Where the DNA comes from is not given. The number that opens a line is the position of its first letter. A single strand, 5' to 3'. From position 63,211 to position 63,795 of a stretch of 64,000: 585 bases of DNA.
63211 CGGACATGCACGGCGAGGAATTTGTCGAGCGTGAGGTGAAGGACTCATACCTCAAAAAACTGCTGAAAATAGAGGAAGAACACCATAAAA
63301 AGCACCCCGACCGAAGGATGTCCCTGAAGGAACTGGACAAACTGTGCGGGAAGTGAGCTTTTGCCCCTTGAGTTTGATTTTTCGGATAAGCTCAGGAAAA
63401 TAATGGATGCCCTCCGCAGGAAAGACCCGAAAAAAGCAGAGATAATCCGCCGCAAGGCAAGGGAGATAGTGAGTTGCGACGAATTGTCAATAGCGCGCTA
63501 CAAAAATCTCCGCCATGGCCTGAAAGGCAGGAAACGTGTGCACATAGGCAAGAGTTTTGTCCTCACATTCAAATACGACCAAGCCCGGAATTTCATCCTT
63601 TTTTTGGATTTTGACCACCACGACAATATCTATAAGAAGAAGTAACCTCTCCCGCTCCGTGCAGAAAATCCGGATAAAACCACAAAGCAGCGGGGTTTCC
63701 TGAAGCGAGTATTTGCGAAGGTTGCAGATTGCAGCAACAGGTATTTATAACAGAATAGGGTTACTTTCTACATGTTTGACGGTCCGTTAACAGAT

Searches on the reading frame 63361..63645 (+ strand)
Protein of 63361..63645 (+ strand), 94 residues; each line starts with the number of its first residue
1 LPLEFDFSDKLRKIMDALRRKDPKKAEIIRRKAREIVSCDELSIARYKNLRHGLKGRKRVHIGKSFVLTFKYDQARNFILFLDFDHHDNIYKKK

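Call 40: search_protein_families(library=ncbifam, proteins=[window:63361-63645:+], max_evalue=0.001)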
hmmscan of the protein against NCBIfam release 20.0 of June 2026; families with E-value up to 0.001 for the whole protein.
window:63361-63645:+ (94 aa): 1 family
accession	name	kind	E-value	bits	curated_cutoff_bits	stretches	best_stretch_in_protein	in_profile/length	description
TIGR00053.1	TIGR00053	subfamily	2.3e-15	56.9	87.25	1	3-92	2-92/92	YafQ family addiction module toxin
